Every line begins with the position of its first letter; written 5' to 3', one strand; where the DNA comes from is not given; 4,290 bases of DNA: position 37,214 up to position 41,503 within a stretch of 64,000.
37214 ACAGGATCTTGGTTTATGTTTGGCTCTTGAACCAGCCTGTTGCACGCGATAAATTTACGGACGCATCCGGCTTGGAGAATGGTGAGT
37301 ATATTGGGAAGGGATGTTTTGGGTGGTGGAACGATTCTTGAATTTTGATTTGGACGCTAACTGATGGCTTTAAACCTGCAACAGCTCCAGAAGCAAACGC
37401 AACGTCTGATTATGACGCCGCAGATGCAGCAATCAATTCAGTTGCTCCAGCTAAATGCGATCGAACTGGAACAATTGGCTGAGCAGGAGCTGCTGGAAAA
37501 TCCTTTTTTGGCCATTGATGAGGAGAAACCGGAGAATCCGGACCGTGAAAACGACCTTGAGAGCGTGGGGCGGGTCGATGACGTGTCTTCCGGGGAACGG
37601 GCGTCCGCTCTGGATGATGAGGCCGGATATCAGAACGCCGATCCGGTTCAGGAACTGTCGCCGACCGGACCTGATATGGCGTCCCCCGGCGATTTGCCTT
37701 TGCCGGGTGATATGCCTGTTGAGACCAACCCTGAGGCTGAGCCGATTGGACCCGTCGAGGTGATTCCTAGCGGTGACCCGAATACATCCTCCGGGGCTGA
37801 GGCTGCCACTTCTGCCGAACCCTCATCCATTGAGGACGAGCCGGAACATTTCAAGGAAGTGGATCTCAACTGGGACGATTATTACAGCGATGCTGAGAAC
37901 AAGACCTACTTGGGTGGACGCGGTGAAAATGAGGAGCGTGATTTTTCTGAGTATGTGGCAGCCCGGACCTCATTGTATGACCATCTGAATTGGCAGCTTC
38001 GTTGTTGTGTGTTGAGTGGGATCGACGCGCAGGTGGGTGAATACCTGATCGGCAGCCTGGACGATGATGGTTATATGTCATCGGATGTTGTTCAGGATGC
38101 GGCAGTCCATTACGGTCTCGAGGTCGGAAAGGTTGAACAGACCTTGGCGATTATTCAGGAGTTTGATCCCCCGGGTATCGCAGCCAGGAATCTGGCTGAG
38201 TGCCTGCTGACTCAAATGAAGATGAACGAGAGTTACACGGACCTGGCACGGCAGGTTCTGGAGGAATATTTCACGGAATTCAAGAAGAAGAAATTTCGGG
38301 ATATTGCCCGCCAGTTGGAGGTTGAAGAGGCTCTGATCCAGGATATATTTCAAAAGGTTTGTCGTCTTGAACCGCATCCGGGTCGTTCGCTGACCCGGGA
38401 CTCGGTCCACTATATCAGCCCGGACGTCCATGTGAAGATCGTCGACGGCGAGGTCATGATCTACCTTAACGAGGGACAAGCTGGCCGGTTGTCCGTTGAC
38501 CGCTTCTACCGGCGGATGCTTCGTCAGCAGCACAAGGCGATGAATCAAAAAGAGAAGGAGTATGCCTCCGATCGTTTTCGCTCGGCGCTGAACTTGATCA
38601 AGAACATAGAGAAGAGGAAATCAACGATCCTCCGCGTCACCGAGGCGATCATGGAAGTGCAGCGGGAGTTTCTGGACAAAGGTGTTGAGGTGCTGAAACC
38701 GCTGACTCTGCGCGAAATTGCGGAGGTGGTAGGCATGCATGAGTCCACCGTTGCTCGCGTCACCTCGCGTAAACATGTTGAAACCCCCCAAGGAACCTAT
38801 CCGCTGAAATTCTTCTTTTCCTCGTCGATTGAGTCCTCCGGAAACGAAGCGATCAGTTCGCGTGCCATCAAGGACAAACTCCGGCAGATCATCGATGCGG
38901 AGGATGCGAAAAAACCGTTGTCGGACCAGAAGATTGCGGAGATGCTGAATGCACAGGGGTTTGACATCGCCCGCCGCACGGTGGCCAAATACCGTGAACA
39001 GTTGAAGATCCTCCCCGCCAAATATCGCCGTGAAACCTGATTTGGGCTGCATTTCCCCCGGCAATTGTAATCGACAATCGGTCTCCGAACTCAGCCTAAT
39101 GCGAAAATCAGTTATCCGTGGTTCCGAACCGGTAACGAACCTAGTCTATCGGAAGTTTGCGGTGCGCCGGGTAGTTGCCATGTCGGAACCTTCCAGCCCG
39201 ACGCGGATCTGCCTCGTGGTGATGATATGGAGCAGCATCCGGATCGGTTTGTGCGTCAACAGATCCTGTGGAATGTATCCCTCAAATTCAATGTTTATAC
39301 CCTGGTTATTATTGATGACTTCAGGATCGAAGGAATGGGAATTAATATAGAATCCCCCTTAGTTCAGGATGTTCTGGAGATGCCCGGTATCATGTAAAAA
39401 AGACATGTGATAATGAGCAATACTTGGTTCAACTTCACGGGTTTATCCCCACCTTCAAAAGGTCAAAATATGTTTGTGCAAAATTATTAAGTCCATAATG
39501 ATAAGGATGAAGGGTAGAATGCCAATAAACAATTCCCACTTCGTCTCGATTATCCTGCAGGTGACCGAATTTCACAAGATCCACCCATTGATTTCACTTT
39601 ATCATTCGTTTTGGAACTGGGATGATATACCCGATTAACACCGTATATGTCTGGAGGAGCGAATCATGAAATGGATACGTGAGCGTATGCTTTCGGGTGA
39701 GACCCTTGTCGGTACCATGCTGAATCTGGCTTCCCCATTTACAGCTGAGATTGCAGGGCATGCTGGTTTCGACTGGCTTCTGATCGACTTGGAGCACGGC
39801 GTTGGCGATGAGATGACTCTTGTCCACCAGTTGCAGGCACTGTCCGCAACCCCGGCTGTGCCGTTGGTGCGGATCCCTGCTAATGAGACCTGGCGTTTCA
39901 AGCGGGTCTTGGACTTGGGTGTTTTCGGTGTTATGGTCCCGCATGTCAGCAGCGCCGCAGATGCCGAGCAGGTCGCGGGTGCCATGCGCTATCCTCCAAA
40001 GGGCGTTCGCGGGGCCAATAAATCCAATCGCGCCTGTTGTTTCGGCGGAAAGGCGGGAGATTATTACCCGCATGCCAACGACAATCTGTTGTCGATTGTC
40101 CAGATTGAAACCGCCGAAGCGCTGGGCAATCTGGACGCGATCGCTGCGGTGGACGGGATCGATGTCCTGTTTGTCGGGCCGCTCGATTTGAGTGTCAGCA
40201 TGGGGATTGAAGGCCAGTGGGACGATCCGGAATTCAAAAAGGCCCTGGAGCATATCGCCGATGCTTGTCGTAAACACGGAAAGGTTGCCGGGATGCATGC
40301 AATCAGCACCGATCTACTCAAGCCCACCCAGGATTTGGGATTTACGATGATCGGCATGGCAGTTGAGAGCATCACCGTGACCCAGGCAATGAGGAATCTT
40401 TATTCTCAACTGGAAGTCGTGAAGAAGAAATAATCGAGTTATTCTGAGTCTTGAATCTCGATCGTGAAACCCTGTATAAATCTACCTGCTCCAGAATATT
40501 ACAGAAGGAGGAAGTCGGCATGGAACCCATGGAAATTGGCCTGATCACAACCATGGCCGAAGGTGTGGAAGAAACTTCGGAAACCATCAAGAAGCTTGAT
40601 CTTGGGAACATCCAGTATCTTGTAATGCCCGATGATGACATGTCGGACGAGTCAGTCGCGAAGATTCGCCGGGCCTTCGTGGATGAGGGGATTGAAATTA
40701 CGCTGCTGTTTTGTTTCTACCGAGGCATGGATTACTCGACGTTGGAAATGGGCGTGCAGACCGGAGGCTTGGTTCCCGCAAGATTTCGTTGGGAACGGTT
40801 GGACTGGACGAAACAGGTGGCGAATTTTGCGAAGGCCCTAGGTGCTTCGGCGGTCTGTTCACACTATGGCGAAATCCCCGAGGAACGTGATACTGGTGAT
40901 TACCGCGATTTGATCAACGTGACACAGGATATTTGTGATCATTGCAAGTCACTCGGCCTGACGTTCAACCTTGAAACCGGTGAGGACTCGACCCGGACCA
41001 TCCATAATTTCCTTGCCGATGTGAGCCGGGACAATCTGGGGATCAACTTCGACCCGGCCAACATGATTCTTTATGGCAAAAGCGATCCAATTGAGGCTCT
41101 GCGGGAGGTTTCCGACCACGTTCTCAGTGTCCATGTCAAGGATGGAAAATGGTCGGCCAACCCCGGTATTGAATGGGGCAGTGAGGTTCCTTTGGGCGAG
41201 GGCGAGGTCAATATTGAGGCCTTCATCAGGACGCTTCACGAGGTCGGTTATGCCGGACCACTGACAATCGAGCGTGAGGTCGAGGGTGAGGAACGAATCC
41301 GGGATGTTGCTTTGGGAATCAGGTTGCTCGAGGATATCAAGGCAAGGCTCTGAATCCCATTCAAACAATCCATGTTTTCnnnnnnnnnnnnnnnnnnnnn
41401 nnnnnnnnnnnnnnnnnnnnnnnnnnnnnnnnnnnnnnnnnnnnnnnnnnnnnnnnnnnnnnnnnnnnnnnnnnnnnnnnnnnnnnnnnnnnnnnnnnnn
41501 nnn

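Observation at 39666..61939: About 22 kb island of secreted enzymes of unusual composition: candidate undescribed glycan-utilisation system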

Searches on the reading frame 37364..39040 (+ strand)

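Call 3: search_protein_families(library=pfam, proteins=[window:37364-39040:+], max_evalue=0.01)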
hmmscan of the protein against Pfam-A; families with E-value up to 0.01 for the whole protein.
window:37364-39040:+ (558 aa): 7 families
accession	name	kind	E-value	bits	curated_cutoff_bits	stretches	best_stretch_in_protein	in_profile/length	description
PF04552.19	Sigma54_DBD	-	2e-58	197.1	22.8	1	399-556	2-159/160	Sigma-54, DNA binding domain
PF04963.19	Sigma54_CBD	-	8.9e-53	179.2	22.9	1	194-382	2-185/185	Sigma-54 factor, core binding domain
PF00309.25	Sigma54_AID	-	2.3e-13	50.2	23.8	1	7-49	2-44/46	Sigma-54 factor, Activator interacting domain (AID)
PF08461.16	HTH_12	-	0.0008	19.7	21.4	0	514-550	9-42/66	Ribonuclease R winged-helix domain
PF13545.12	HTH_Crp_2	-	0.0053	17.1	27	0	424-468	2-44/70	Crp-like helix-turn-helix domain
PF13404.12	HTH_AsnC-type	-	0.0065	16.7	27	0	447-465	18-36/42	AsnC-type helix-turn-helix domain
PF12833.13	HTH_18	-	0.0067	17.1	33.6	0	512-556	33-79/80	Helix-turn-helix domain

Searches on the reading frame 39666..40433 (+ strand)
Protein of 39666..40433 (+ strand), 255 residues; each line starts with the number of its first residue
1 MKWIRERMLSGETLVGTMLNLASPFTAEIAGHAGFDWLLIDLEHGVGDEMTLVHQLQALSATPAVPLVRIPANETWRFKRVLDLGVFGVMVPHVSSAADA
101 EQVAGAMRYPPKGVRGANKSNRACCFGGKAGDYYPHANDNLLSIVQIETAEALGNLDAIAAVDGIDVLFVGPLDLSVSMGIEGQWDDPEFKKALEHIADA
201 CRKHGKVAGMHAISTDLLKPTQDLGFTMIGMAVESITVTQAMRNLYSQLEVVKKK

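Call 3: search_protein_families(library=pfam, proteins=[window:39666-40433:+], max_evalue=0.01)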
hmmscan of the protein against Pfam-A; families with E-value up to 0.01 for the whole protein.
window:39666-40433:+ (255 aa): 1 family
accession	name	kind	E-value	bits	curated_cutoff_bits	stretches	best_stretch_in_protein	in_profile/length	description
PF03328.21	HpcH_HpaI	-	2.2e-42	145.3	25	1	19-237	6-217/221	HpcH/HpaI aldolase/citrate lyase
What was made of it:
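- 39666..40433 (+): HpcH/HpaI class II pyruvate aldolase. No signal peptide seen, so presumably cytoplasmic. PF03328 E=2e-42 (call 3).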

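Call 8: search_protein_families(library=ncbifam, proteins=[window:39666-40433:+], max_evalue=0.1)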
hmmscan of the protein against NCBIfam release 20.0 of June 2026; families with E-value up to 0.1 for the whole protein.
window:39666-40433:+ (255 aa): 4 families
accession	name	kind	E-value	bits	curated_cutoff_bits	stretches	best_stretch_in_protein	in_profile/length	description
TIGR03239.1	GarL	equivalog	2.3e-61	207.5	406.75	1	4-245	3-243/249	2-dehydro-3-deoxyglucarate aldolase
NF007849.0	PRK10558.1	equivalog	3.8e-61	206.7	393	1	4-246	10-251/256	2-dehydro-3-deoxyglucarate aldolase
TIGR02311.1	HpaI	equivalog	5.6e-60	202.9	368.8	1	7-249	6-248/249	4-hydroxy-2-oxoheptanedioate aldolase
NF007521.0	PRK10128.1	equivalog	6.5e-48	163.6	441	1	5-244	10-249/267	2-keto-3-deoxy-L-rhamnonate aldolase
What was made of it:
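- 39666..40433 (+): GarL, HpaI and RhmA equivalogs score 164-207 bits, far below their cutoffs of 369-441 (call 8).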

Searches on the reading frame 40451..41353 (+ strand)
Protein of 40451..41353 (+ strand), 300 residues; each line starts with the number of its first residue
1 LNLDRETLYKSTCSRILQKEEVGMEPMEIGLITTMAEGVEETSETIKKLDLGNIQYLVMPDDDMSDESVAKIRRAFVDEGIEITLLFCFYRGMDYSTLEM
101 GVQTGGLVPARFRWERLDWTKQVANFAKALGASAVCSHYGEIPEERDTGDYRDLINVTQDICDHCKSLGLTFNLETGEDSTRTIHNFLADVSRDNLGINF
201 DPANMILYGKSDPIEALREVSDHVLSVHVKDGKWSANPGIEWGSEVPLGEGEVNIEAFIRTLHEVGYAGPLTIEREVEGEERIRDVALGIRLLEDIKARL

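Call 3: search_protein_families(library=pfam, proteins=[window:40451-41353:+], max_evalue=0.01)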
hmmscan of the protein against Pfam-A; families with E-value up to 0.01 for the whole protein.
window:40451-41353:+ (300 aa): 1 family
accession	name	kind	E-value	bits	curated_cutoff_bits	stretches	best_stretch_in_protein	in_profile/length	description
PF01261.30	AP_endonuc_2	-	6.2e-31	108.4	31.1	1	61-293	22-246/249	Xylose isomerase-like TIM barrel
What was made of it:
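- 40451..41353 (+): Xylose-isomerase-like TIM barrel (AP_endonuc_2). The likely true start is 40520. It lies 27 bp upstream of family A copy 1. PF01261 E=6e-31 (call 3).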

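Call 8: search_protein_families(library=ncbifam, proteins=[window:40451-41353:+], max_evalue=0.1)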
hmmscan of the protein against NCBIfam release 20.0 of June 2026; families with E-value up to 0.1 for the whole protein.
window:40451-41353:+ (300 aa): 8 families
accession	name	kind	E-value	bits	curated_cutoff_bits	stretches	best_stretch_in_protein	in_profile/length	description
NF009689.0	PRK13210.1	subfamily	1.8e-07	30.6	200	1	141-281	119-262/286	L-ribulose-5-phosphate 3-epimerase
TIGR00542.1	hxl6Piso_put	equivalog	1.5e-06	27.7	272.15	1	191-278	172-252/279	L-ribulose-5-phosphate 3-epimerase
NF009688.0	PRK13209.1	subfamily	3.4e-05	23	317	1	184-275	170-254/286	L-ribulose-5-phosphate 3-epimerase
TIGR04379.1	myo_inos_iolE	equivalog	0.00047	19.8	290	1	164-276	145-267/290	myo-inosose-2 dehydratase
TIGR03234.1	OH-pyruv-isom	equivalog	0.0028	17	353.45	1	70-274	42-239/254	hydroxypyruvate isomerase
NF041099.2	keto_glucon_epim_IolO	equivalog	0.0041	16.5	300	1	183-274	163-245/269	5-keto-L-gluconate epimerase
NF042435.1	DhshikDhtase_QuiC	equivalog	0.0073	14.8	1200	1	147-274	106-239/635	3-dehydroshikimate dehydratase QuiC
TIGR02045.1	P_fruct_ADP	equivalog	0.013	14.2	408.1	1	53-163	127-243/446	ADP-specific phosphofructokinase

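Call 53: search_solved_structures(query=window:40451-41353:+, max_evalue=0.001)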
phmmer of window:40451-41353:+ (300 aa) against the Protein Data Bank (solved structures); distinct sequences matched with E-value up to 0.001: 6.
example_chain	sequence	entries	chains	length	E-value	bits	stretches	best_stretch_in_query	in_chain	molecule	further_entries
3tva_A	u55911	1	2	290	1.7e-56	194.7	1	29-298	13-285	Xylose isomerase domain protein TIM barrel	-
5tnv_A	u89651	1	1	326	1.3e-06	31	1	151-274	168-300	AP endonuclease, family protein 2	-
3lmz_A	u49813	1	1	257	3.6e-05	26.2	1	197-286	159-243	Putative sugar isomerase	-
3cqh_A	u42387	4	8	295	4.9e-05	25.7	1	217-280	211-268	L-ribulose-5-phosphate 3-epimerase ulaE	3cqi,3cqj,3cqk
2zds_A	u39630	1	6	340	0.00016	24.1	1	150-286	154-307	Putative DNA-binding protein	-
3wqo_A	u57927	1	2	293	0.00017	24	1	182-276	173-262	Uncharacterized protein MJ1311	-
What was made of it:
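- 40451..41353 (+): The best solved relative is 3TVA, of unknown function, E=2e-56 (call 53).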
